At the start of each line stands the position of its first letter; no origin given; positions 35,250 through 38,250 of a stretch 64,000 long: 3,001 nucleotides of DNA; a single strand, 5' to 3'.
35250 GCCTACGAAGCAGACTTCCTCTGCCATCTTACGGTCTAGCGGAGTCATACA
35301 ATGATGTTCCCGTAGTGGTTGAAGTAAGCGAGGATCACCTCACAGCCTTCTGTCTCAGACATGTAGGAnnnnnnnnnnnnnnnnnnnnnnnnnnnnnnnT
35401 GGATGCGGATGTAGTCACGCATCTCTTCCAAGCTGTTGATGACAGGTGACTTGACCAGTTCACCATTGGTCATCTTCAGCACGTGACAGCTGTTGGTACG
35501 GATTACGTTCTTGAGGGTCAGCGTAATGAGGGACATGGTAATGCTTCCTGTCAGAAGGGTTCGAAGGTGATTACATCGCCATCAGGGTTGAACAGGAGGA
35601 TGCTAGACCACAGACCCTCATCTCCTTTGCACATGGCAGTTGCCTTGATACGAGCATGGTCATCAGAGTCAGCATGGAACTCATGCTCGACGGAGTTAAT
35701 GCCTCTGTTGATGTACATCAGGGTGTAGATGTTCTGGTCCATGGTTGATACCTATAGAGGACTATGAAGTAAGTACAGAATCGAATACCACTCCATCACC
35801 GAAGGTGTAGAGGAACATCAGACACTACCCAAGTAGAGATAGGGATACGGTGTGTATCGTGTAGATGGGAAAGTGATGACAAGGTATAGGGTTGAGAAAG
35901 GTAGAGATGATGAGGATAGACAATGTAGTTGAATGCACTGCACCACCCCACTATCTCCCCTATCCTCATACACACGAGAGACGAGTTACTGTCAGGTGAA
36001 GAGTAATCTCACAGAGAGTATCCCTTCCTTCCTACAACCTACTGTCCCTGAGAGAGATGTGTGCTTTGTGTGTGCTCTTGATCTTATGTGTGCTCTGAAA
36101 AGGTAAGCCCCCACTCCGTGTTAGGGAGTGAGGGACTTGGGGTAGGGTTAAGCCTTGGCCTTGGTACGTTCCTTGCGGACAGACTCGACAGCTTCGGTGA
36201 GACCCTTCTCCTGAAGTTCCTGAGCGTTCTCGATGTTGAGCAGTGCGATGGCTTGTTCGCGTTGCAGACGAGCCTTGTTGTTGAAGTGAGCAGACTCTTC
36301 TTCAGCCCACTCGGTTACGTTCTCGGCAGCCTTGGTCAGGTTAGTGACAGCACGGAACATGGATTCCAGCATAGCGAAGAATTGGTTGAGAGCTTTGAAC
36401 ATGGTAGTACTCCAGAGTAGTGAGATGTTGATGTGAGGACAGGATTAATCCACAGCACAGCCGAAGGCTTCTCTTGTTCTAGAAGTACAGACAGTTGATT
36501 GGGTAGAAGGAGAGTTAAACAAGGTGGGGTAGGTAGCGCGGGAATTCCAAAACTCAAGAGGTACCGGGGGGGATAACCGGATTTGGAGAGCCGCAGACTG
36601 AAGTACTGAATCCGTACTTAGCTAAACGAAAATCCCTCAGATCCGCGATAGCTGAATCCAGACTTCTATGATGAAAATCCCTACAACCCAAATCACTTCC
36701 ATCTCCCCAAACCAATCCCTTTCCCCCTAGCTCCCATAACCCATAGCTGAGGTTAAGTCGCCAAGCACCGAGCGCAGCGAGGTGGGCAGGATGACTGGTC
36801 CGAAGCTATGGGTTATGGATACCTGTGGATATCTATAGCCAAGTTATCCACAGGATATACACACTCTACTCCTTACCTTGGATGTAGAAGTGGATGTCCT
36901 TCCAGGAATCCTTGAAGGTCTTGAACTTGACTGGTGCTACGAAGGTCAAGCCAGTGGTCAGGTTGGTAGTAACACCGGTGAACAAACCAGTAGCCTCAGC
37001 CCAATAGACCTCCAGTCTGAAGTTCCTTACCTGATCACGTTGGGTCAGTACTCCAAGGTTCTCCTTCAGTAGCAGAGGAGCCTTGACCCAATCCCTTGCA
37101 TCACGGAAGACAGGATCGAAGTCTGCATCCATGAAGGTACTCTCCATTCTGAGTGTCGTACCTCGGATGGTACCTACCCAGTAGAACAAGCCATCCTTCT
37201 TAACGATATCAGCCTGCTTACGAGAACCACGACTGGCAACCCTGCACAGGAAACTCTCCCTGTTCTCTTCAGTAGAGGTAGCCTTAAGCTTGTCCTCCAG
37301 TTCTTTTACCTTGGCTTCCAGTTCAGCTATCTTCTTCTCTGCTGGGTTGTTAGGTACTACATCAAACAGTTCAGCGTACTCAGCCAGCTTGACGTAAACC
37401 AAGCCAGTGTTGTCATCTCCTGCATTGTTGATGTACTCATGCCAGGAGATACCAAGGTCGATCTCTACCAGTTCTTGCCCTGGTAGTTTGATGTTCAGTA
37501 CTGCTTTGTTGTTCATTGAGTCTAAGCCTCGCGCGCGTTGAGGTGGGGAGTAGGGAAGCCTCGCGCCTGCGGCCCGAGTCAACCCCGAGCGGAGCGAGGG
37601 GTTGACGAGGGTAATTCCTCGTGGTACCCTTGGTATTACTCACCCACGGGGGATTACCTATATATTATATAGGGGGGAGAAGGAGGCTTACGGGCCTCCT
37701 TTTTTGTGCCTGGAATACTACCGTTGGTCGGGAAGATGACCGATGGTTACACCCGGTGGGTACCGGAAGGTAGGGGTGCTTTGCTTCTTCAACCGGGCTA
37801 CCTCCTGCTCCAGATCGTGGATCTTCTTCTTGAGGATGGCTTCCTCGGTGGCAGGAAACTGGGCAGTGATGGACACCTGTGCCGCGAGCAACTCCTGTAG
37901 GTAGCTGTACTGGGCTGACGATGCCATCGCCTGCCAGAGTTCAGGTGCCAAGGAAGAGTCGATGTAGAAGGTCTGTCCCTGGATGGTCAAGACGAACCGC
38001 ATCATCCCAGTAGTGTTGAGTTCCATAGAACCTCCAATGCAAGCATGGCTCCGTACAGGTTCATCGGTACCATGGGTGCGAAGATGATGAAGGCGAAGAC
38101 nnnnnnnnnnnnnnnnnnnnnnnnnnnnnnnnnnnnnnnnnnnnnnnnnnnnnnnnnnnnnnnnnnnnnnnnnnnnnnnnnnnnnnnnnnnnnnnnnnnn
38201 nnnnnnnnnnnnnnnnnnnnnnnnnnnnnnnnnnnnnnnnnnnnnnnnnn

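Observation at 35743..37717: Gene-poor 2-kb region packed with inverted repeats, iterons and a shared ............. motif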

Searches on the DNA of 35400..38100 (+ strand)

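Call 8: search_dna_similar(query=window:35400-38100:+, collection=phages, mode=distant, max_rows=30)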
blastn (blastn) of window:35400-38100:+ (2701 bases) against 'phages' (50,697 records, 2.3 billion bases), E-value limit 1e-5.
Records with a match: 79; places in all: 116; records where one place covers at least 80% of the query: 52.
Best place of each record, by identity: 80-90% 73; 60-80% 6.
By first word of the organism name: Pseudomonas 77; Photobacterium 2.
By host as written in the record: Pseudomonas aeruginosa 32; Pseudomonas aeruginosa ATCC 27853 11; Pseudomonas aeruginosa PAO1 11; - 4; Pseudomonas sp. 4; Pseudomonas aeruginosa ATCC27853 3; Photobacterium damselae 2; Pseudomonas aeruginosa Kutter 2; and 8 more.
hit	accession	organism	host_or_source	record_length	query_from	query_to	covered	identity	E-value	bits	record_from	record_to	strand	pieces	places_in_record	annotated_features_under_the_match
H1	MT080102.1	Pseudomonas phage PAP02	Pseudomonas aeruginosa ATCC 27853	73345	1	2701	100%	89.3%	0e+0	3578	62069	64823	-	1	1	putative D-alanyl-D-alanine dipeptidase | hypothetical protein (x3)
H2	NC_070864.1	Pseudomonas phage PAP02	Pseudomonas aeruginosa ATCC 27853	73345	1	2701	100%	89.3%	0e+0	3578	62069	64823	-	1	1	putative D-alanyl-D-alanine dipeptidase | hypothetical protein (x3)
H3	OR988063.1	Pseudomonas phage vB_Pae_HMKU_23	Pseudomonas aeruginosa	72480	1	2701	100%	87.6%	0e+0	3354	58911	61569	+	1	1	hypothetical protein (x10)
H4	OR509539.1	Pseudomonas phage PASB7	Pseudomonas aeruginosa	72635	3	2701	100%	86.2%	0e+0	3204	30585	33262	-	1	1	hypothetical protein (x7)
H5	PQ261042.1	Pseudomonas phage Minga_mokiny_4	Pseudomonas aeruginosa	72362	3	2701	100%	86.0%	0e+0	3201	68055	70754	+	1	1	hypothetical protein (x6)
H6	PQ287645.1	Pseudomonas phage BWKH3_L8_1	Pseudomonas aeruginosa BWKH3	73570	5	2701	100%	85.9%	0e+0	3922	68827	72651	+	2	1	hypothetical protein (x11) | major head protein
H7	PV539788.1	Pseudomonas phage phPLST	Pseudomonas aeruginosa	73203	5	2701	100%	85.6%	0e+0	3089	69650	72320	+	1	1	hypothetical protein (x8)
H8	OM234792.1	Pseudomonas phage PA15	Pseudomonas aeruginosa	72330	3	2701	100%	85.2%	0e+0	3141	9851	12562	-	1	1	hypothetical protein (x6)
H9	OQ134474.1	Pseudomonas phage vB_PaeP_PS28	Pseudomonas aeruginosa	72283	5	2701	100%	85.2%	0e+0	3050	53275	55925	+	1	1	hypothetical protein (x6)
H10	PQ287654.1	Pseudomonas phage HHBS9_2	Pseudomonas aeruginosa BWKH9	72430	5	2701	100%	85.1%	0e+0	3080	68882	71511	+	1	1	hypothetical protein (x9)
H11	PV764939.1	Pseudomonas phage vB_PaeP_VL3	Pseudomonas aeruginosa ATCC 27853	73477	1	2701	100%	84.6%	0e+0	3007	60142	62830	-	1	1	hypothetical protein (x6)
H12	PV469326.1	Pseudomonas phage Ps1.JH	Pseudomonas aeruginosa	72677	1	2701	100%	84.6%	0e+0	2997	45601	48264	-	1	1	hypothetical protein (x6)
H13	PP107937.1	Pseudomonas phage vB_PaeP_FMD5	Pseudomonas aeruginosa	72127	1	2701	100%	84.4%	0e+0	3019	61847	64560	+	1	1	hypothetical protein (x6)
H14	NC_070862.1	Pseudomonas phage VB_PaeP_VL1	Pseudomonas aeruginosa ATCC27853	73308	1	2701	100%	84.4%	0e+0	3013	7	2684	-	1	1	hypothetical protein (x5)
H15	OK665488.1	Pseudomonas phage VB_PaeP_VL1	Pseudomonas aeruginosa ATCC27853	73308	1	2701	100%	84.4%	0e+0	3013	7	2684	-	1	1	hypothetical protein (x5)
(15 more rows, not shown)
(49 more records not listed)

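Call 10: get_annotated_region(hit=H1, flank=3000)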
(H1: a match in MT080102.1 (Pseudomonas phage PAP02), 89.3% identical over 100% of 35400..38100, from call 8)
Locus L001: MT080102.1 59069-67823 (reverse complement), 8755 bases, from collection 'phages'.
description: Pseudomonas phage PAP02, complete genome.
organism: Pseudomonas phage PAP02 (NCBI taxid 2713224)
taxonomy: Viruses; Duplodnaviria; Heunggongvirae; Uroviricota; Caudoviricetes; Schitoviridae; Migulavirinae; Litunavirus; Litunavirus Pap02
host: Pseudomonas aeruginosa ATCC 27853; source: sewage; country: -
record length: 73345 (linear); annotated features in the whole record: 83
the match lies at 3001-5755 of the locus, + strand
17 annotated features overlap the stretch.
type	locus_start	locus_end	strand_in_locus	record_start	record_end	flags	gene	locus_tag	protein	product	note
CDS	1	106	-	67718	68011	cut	-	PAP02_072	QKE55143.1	hypothetical protein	-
CDS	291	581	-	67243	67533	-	-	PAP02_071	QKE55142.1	hypothetical protein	-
CDS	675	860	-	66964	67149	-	-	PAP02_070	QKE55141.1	hypothetical protein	-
CDS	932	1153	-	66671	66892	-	-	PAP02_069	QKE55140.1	hypothetical protein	-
CDS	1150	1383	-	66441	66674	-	-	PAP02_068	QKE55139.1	hypothetical protein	-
CDS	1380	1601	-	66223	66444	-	-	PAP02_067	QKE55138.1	hypothetical protein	-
CDS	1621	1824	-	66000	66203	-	-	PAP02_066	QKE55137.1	hypothetical protein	-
CDS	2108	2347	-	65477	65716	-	-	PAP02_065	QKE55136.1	wall-associated receptor kinase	-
CDS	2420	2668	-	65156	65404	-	-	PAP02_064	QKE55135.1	hypothetical protein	-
CDS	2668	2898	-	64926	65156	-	-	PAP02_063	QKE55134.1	transcriptional regulator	-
CDS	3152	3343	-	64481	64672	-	-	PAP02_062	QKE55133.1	hypothetical protein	-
CDS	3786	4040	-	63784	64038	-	-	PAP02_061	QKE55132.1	hypothetical protein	-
CDS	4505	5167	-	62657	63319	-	-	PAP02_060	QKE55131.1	putative D-alanyl-D-alanine dipeptidase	-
CDS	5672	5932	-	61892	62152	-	-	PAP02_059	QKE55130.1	hypothetical protein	-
CDS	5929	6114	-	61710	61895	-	-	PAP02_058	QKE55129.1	hypothetical protein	-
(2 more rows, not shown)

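Call 46: search_dna_similar(query=window:36602-36865:+, collection=phages, mode=distant, max_rows=60, rows=spread, max_evalue=0.001)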
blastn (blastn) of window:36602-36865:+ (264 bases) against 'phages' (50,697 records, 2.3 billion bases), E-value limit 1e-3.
Records with a match: 71; places in all: 71; records where one place covers at least 80% of the query: 23.
Best place of each record, by identity: >=99% 2; 95-99% 21; 90-95% 41; 80-90% 1; 60-80% 6.
By first word of the organism name: Pseudomonas 69; Photobacterium 2.
By host as written in the record: Pseudomonas aeruginosa 28; Pseudomonas aeruginosa PAO1 11; Pseudomonas aeruginosa ATCC 27853 9; - 4; Pseudomonas sp. 4; Pseudomonas aeruginosa ATCC27853 3; Pseudomonas aeruginosa clinical isolate PA21 2; Pseudomonas aeruginosa Kutter 2; and 7 more.
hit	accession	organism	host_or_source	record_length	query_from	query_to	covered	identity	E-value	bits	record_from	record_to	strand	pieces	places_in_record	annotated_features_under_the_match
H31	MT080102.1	Pseudomonas phage PAP02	Pseudomonas aeruginosa ATCC 27853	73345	1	264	100%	99.2%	5e-130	468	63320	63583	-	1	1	none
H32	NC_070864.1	Pseudomonas phage PAP02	Pseudomonas aeruginosa ATCC 27853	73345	1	264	100%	99.2%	5e-130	468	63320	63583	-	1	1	none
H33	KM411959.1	Pseudomonas phage Pa2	Pseudomonas aeruginosa PAO1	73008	1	263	100%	93.9%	7e-110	401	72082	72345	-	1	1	none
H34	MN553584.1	Pseudomonas phage 4phiC20-2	Pseudomonas aeruginosa PAO1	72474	1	263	100%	93.9%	7e-110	401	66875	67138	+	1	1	record has no annotation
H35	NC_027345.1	Pseudomonas phage Pa2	Pseudomonas aeruginosa PAO1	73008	1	263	100%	93.9%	7e-110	401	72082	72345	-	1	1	none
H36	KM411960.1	Pseudomonas phage phi176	Pseudomonas aeruginosa PAO1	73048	3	263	99%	93.9%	8e-109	398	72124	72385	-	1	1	none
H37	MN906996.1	Pseudomonas phage LY218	Pseudomonas aeruginosa ATCC 27853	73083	3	263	99%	93.1%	4e-106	389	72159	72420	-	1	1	none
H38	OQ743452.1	Pseudomonas phage PaVOB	Pseudomonas aeruginosa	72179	47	263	82%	93.5%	5e-86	322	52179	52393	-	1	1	none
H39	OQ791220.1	Pseudomonas phage PaVOA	Pseudomonas aeruginosa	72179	47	263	82%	93.5%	5e-86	322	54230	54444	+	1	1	none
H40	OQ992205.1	Pseudomonas phage vB_PaeP_YL2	Pseudomonas aeruginosa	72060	47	263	82%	93.5%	5e-86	322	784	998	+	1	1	none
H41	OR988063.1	Pseudomonas phage vB_Pae_HMKU_23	Pseudomonas aeruginosa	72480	51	263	81%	93.9%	4e-87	326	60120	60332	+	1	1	hypothetical protein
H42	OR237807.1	Pseudomonas phage PWJ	Pseudomonas aeruginosa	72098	51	263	81%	93.0%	6e-85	318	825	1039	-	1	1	hypothetical protein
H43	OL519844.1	Pseudomonas phage vB_PaeS_TUMS_P81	Pseudomonas aeruginosa ATCC 27853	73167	51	264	81%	91.6%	1e-80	304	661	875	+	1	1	hypothetical protein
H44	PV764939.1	Pseudomonas phage vB_PaeP_VL3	Pseudomonas aeruginosa ATCC 27853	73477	51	263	81%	91.2%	9e-77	292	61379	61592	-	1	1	none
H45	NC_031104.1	Pseudomonas phage vB_PaeP_MAG4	Pseudomonas aeruginosa clinical isolate ...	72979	51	263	81%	91.1%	6e-79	299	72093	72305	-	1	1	none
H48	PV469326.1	Pseudomonas phage Ps1.JH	Pseudomonas aeruginosa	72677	51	263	81%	89.3%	5e-73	279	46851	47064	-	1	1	none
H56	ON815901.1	Pseudomonas phage vB_PaeP_4029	Pseudomonas aeruginosa PAO1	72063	67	263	75%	96.4%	2e-85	321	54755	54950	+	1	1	hypothetical protein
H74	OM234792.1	Pseudomonas phage PA15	Pseudomonas aeruginosa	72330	67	263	75%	93.4%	7e-78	296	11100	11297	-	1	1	none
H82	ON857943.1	Pseudomonas phage vB_PaeP_FBPa1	Pseudomonas sp.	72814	47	263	82%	79.9%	8e-46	189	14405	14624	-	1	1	none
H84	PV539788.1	Pseudomonas phage phPLST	Pseudomonas aeruginosa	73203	52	263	80%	79.5%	4e-43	180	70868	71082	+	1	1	none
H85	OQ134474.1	Pseudomonas phage vB_PaeP_PS28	Pseudomonas aeruginosa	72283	51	263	81%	78.7%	1e-42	178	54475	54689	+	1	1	none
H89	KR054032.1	Pseudomonas phage DL64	Pseudomonas aeruginosa PAO1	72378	58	264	78%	78.5%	5e-42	176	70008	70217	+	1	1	hypothetical protein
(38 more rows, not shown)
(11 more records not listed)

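Call 47: get_annotated_region(hit=H82, flank=1200)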
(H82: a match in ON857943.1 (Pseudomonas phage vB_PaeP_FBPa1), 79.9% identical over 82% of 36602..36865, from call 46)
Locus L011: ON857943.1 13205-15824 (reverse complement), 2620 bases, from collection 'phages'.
description: Pseudomonas phage vB_PaeP_FBPa1, complete genome.
organism: Pseudomonas phage vB_PaeP_FBPa1 (NCBI taxid 2969610)
taxonomy: Viruses; Duplodnaviria; Heunggongvirae; Uroviricota; Caudoviricetes; Schitoviridae; Migulavirinae; Litunavirus
host: Pseudomonas sp.; source: -; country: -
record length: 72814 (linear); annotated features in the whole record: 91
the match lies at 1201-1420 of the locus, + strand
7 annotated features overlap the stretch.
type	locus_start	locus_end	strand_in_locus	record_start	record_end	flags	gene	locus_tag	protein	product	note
CDS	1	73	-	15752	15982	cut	-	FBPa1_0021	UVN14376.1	hypothetical protein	-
CDS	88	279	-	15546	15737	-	-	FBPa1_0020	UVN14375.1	hypothetical protein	-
CDS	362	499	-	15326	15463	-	-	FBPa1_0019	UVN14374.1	hypothetical protein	-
CDS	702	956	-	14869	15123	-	-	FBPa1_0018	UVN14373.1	hypothetical protein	-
CDS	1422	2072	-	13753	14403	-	-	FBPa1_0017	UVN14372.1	hypothetical protein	-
CDS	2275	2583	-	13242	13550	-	-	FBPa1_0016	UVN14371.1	hypothetical protein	-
CDS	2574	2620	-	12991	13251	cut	-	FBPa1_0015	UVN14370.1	hypothetical protein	-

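Call 48: get_annotated_region(hit=H84, flank=1200)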
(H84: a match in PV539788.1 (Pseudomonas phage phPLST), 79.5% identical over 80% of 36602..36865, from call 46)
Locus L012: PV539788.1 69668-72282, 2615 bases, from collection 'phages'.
description: Pseudomonas phage phPLST, complete genome.
organism: Pseudomonas phage phPLST (NCBI taxid 3417224)
taxonomy: Viruses; Duplodnaviria; Heunggongvirae; Uroviricota; Caudoviricetes; Schitoviridae; Migulavirinae; Litunavirus
host: Pseudomonas aeruginosa; source: communal wastewater; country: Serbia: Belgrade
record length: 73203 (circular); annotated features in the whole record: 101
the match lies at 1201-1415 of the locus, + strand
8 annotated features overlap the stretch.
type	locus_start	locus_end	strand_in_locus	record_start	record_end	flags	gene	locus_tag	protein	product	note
CDS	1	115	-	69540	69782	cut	-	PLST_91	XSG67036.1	hypothetical protein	91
CDS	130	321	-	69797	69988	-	-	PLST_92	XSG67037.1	hypothetical protein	92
CDS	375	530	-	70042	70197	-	-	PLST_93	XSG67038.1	hypothetical protein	96.2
CDS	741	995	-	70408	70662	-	-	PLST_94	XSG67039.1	hypothetical protein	94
CDS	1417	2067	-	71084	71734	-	-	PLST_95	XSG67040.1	hypothetical protein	95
CDS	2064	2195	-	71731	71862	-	-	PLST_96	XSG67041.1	hypothetical protein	96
CDS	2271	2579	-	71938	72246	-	-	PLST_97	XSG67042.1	hypothetical protein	97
CDS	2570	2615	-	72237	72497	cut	-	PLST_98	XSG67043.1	hypothetical protein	98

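Call 49: get_annotated_region(hit=H85, flank=1200)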
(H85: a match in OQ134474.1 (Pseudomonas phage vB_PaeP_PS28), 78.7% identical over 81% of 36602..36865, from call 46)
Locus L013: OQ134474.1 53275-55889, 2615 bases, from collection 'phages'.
description: Pseudomonas phage vB_PaeP_PS28, complete genome.
organism: Pseudomonas phage vB_PaeP_PS28 (NCBI taxid 3018996)
taxonomy: Viruses; Duplodnaviria; Heunggongvirae; Uroviricota; Caudoviricetes; Schitoviridae
host: Pseudomonas aeruginosa; source: sewage; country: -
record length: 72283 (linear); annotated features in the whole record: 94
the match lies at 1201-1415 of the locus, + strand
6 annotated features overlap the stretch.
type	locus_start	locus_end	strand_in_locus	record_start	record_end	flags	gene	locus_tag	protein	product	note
CDS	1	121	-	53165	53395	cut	-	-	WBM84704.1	hypothetical protein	-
CDS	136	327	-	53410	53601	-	-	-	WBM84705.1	hypothetical protein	-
CDS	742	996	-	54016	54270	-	-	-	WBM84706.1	hypothetical protein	-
CDS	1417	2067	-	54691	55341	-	-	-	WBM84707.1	hypothetical protein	-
CDS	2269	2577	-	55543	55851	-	-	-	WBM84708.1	hypothetical protein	-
CDS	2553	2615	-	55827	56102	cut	-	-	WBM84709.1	hypothetical protein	-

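Call 50: get_annotated_region(hit=H89, flank=1200)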
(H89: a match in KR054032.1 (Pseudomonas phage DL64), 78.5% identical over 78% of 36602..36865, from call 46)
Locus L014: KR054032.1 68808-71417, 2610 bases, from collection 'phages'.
description: Pseudomonas phage DL64, complete genome.
organism: Pseudomonas phage DL64 (NCBI taxid 1640973)
taxonomy: Viruses; Duplodnaviria; Heunggongvirae; Uroviricota; Caudoviricetes; Schitoviridae; Migulavirinae; Litunavirus; Litunavirus LIT1
host: Pseudomonas aeruginosa PAO1; source: -; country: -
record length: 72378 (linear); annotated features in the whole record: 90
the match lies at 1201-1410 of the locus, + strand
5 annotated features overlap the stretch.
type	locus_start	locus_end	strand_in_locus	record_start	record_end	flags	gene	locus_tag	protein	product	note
CDS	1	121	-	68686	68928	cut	-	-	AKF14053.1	hypothetical protein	-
CDS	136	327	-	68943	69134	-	-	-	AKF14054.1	hypothetical protein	-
CDS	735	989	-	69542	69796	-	-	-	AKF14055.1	hypothetical protein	-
CDS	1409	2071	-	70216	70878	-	-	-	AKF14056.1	hypothetical protein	-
CDS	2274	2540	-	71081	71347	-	-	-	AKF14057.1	hypothetical protein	-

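Call 51: get_annotated_region(hit=H34, flank=1200)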
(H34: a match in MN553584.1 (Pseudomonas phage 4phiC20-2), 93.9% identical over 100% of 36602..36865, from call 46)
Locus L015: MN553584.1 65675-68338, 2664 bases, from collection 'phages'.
description: UNVERIFIED: Pseudomonas phage 4phiC20-2 clone 7, complete genome.
organism: Pseudomonas phage 4phiC20-2 (NCBI taxid 2713464)
taxonomy: Viruses; Duplodnaviria; Heunggongvirae; Uroviricota; Caudoviricetes; Schitoviridae; Migulavirinae; Litunavirus
host: Pseudomonas aeruginosa PAO1; source: mixture of four Pseudomonas phages KMV, Pa2, Paer4, and E2005-24-39; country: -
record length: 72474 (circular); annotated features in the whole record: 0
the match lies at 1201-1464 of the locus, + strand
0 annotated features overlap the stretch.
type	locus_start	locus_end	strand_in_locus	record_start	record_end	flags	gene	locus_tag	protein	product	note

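Call 52: get_annotated_region(hit=H38, flank=1200)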
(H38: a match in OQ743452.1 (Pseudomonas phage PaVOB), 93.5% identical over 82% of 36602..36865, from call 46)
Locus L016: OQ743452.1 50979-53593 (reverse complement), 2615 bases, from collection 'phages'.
description: Pseudomonas phage PaVOB, complete genome.
organism: Pseudomonas phage PaVOB (NCBI taxid 3043316)
taxonomy: Viruses; Duplodnaviria; Heunggongvirae; Uroviricota; Caudoviricetes; Schitoviridae; Migulavirinae; Litunavirus
host: Pseudomonas aeruginosa; source: hospital sewage; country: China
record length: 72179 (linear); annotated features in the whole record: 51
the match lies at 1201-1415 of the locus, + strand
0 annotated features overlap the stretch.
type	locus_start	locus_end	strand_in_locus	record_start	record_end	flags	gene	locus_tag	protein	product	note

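Call 53: get_annotated_region(hit=H44, flank=1200)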
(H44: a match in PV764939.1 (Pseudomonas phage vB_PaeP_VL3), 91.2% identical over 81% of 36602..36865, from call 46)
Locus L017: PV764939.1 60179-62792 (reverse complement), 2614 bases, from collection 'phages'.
description: Pseudomonas phage vB_PaeP_VL3, complete genome.
organism: Pseudomonas phage vB_PaeP_VL3 (NCBI taxid 3436883)
taxonomy: Viruses
host: Pseudomonas aeruginosa ATCC 27853; source: pond; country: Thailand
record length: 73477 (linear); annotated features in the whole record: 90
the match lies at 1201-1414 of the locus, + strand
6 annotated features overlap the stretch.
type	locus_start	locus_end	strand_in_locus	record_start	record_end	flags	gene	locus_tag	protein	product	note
CDS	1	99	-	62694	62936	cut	-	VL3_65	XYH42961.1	hypothetical protein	-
CDS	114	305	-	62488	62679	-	-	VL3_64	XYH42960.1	hypothetical protein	-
CDS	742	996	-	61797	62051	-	-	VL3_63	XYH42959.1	hypothetical protein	-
CDS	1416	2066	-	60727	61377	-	-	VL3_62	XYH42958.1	hypothetical protein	-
CDS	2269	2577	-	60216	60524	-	-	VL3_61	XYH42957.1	hypothetical protein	-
CDS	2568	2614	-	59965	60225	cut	-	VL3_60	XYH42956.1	hypothetical protein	-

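Call 54: get_annotated_region(hit=H48, flank=1200)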
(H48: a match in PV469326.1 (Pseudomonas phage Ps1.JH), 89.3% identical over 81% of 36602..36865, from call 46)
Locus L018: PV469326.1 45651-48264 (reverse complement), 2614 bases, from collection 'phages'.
description: Pseudomonas phage Ps1.JH, complete genome.
organism: Pseudomonas phage Ps1.JH (NCBI taxid 3415513)
taxonomy: Viruses; Duplodnaviria; Heunggongvirae; Uroviricota; Caudoviricetes; Schitoviridae; Migulavirinae; Litunavirus
host: Pseudomonas aeruginosa; source: hospital sewage water; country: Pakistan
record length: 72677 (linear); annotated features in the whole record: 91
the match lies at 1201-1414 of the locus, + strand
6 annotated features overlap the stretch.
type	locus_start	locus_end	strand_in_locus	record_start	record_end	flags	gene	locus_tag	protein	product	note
CDS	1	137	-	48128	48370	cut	-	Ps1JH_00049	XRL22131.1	hypothetical protein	-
CDS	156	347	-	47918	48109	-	-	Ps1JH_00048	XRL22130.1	hypothetical protein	-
CDS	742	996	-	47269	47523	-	-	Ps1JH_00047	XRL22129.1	hypothetical protein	-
CDS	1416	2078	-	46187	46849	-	-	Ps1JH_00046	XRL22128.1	hypothetical protein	-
CDS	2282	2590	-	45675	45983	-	-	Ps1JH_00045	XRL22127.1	hypothetical protein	-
CDS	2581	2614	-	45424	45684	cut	-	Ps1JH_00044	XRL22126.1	hypothetical protein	-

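Call 55: get_annotated_region(hit=H74, flank=1200)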
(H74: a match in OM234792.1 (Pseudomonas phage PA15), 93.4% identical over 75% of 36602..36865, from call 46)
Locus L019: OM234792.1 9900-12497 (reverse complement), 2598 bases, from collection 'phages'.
description: Pseudomonas phage PA15, complete genome.
organism: Pseudomonas phage PA15 (NCBI taxid 2914840)
taxonomy: Viruses; Duplodnaviria; Heunggongvirae; Uroviricota; Caudoviricetes; Schitoviridae; Migulavirinae; Litunavirus; Litunavirus PA26
host: Pseudomonas aeruginosa; source: -; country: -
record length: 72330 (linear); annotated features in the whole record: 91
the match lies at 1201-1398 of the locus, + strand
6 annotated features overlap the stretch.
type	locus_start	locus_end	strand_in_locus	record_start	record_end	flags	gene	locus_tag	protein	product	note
CDS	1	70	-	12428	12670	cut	-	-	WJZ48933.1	hypothetical protein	-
CDS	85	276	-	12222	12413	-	-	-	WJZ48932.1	hypothetical protein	-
CDS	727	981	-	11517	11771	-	-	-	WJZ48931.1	hypothetical protein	-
CDS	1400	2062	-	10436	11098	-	-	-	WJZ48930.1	hypothetical protein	-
CDS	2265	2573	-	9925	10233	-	-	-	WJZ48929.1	hypothetical protein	-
CDS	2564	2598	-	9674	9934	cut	-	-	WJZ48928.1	hypothetical protein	-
